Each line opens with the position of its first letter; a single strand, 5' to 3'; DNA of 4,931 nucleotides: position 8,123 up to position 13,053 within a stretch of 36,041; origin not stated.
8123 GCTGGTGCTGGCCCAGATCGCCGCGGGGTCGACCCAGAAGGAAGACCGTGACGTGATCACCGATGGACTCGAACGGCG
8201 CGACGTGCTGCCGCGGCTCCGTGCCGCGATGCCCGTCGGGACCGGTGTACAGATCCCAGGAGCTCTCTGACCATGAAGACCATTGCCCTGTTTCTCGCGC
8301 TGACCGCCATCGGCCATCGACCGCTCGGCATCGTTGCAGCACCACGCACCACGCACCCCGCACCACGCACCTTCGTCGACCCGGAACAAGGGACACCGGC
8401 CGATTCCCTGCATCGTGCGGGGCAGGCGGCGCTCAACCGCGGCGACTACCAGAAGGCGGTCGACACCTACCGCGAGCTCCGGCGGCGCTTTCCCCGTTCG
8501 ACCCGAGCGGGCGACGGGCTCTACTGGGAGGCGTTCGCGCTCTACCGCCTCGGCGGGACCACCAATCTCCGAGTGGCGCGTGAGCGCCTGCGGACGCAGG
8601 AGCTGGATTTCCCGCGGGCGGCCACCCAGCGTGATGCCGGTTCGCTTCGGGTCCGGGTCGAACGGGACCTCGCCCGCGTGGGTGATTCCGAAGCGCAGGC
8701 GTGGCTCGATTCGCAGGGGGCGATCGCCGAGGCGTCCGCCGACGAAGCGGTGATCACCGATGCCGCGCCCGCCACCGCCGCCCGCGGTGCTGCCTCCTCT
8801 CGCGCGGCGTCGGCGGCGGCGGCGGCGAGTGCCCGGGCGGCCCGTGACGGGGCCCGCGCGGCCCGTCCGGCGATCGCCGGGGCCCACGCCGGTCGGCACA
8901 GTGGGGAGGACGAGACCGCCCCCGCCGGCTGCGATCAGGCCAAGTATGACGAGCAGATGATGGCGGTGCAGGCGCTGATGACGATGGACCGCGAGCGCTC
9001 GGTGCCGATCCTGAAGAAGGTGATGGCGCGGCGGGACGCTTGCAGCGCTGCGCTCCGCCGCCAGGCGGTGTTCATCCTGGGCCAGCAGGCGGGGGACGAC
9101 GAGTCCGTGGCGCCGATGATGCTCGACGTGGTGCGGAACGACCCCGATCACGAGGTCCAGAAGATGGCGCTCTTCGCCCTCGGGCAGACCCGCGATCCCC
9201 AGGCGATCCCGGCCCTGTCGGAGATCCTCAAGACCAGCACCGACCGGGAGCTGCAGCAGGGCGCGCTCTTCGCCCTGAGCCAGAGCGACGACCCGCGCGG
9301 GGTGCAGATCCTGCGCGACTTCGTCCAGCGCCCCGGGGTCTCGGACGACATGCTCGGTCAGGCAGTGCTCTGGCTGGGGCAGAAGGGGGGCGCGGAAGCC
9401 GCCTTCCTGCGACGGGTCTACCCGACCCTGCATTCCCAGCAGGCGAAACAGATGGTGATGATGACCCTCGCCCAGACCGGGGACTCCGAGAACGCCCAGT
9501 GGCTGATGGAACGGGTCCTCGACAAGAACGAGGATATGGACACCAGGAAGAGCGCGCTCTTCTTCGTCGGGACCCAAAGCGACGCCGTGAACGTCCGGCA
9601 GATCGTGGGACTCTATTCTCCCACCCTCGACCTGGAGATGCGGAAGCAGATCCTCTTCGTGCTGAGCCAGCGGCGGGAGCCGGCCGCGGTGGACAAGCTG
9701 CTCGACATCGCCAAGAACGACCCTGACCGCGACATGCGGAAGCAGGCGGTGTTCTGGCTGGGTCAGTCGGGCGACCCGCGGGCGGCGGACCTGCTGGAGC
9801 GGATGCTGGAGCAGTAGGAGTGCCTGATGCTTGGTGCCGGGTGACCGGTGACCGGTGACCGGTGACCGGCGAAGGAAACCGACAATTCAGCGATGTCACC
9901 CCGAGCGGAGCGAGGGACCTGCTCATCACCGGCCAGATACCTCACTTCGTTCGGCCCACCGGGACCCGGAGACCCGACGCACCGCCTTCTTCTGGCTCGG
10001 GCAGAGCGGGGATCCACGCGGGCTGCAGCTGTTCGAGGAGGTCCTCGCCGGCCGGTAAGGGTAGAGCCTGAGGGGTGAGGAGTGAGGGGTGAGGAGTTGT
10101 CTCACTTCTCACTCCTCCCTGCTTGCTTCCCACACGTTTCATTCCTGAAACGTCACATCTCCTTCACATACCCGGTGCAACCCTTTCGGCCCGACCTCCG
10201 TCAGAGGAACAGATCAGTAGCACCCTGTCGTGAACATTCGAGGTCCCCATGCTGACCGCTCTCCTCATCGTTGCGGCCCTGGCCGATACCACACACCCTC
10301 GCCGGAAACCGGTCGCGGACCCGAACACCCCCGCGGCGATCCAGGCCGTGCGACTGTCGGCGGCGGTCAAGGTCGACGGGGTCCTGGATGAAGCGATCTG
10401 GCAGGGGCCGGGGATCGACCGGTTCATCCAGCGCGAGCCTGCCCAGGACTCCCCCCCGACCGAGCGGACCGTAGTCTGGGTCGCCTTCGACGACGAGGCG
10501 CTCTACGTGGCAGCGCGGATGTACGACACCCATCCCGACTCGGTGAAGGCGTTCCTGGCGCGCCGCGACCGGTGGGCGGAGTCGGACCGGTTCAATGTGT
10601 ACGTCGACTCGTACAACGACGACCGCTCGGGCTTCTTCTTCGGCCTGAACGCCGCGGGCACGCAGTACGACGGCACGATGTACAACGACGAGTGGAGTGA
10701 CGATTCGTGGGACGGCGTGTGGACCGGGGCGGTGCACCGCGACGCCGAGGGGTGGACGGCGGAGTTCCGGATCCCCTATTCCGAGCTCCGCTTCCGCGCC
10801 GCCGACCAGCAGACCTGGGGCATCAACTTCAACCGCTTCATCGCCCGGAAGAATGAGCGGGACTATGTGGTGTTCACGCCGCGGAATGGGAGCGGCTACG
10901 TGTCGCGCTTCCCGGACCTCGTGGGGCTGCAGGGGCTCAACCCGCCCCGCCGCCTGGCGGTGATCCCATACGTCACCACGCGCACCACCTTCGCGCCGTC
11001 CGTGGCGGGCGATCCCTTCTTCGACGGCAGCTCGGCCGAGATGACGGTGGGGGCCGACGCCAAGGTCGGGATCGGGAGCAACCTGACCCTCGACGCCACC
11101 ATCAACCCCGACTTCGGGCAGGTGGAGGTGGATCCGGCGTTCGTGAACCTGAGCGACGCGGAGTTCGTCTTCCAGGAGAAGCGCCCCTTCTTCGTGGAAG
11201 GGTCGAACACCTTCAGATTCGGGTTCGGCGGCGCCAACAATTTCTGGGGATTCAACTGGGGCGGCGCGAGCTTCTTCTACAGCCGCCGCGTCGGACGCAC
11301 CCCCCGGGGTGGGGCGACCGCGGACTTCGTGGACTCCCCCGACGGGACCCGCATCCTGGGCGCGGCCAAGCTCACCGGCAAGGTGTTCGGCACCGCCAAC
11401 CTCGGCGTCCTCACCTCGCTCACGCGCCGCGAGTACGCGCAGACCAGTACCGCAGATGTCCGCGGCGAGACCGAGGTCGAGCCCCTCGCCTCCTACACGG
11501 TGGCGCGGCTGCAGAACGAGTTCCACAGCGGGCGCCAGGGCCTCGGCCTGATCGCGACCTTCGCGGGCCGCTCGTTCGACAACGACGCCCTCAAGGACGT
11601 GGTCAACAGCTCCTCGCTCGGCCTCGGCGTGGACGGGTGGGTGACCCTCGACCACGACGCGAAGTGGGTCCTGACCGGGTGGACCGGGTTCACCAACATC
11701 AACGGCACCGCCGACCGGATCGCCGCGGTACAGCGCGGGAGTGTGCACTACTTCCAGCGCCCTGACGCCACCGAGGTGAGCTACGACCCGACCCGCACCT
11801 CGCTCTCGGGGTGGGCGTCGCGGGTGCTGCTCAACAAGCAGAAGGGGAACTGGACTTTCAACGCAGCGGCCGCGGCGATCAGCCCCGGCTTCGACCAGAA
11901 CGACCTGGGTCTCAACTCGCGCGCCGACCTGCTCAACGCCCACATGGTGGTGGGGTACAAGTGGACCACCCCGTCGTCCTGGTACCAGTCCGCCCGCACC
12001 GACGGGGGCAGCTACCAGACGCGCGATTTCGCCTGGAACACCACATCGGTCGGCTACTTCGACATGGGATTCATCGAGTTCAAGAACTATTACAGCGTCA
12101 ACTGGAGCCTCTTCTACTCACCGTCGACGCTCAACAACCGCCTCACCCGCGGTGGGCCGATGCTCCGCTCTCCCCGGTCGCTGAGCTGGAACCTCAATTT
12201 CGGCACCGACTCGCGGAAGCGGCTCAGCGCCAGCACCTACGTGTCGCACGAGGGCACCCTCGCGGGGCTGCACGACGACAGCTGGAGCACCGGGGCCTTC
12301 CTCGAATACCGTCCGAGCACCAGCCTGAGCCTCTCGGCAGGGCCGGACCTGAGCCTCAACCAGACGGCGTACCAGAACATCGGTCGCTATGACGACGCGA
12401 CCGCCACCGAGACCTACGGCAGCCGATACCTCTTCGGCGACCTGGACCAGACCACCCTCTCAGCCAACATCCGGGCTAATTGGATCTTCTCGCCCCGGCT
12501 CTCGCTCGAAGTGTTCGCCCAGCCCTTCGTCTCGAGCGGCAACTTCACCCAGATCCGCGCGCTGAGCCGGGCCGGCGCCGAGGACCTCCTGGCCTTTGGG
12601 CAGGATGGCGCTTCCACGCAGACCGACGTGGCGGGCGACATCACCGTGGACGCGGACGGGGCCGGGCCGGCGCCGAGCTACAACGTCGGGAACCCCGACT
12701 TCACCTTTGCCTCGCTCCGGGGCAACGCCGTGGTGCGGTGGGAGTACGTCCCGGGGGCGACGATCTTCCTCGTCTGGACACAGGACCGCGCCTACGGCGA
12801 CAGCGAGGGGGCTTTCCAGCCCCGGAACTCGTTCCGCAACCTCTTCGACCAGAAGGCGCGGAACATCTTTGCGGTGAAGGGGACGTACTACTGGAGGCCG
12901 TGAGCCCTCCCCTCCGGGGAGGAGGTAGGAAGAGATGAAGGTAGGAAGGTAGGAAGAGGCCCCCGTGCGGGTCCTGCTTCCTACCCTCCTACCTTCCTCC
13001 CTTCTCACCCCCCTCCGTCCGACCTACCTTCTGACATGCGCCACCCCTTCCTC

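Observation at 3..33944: Thirteen gene-boundary arrays of locus-specific tandem heptanucleotides, ten arranged as inverted pairs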

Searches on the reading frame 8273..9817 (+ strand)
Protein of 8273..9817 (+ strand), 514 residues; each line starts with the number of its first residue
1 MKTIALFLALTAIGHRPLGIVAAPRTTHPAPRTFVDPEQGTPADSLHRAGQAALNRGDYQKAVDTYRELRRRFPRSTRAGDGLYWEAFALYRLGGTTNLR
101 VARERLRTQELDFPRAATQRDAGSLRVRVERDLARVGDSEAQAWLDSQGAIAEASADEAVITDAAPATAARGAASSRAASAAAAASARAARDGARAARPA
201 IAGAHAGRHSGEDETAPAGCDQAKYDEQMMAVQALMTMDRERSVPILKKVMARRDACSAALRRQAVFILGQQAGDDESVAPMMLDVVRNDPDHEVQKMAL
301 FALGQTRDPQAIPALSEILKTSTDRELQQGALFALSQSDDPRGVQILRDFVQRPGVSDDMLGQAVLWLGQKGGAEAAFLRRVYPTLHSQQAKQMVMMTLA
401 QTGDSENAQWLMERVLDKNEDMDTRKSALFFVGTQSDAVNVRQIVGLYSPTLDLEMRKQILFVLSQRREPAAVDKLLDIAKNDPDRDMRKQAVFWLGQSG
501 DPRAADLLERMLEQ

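Call 6: search_protein_families(library=pfam, proteins=[window:8273-9817:+])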
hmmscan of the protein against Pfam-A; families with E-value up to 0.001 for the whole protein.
window:8273-9817:+ (514 aa): 6 families
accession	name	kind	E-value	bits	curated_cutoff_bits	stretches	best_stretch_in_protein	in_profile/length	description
PF13646.12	HEAT_2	-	3.2e-33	114.3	27.7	3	255-335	10-87/88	HEAT repeats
PF03130.22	HEAT_PBS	-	9.5e-20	69.3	20.9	1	295-320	1-26/27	PBS lyase HEAT-like repeat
PF11838.14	ERAP1_C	-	1.3e-09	38.3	38.2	0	256-353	163-258/318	ERAP1-like C-terminal domain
PF13174.12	TPR_6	-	2.3e-06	28.3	26.3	1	44-76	1-33/33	Tetratricopeptide repeat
PF13525.12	YfiO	-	0.00051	20.3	25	0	42-97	4-59/203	Outer membrane lipoprotein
PF07719.23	TPR_2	-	0.00063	20.1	27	0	43-75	1-33/34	Tetratricopeptide repeat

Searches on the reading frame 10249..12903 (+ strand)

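Call 6: search_protein_families(library=pfam, proteins=[window:10249-12903:+])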
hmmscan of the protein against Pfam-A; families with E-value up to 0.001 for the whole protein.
window:10249-12903:+ (884 aa): 2 families
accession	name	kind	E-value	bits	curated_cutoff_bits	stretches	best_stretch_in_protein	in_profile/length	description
PF19313.5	DUF5916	-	2.2e-60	205.4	22.6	2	232-427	1-181/572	Domain of unknown function (DUF5916)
PF06452.16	CBM9_1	-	4.6e-06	27.1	23.4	1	42-198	1-150/185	Carbohydrate family 9 binding domain-like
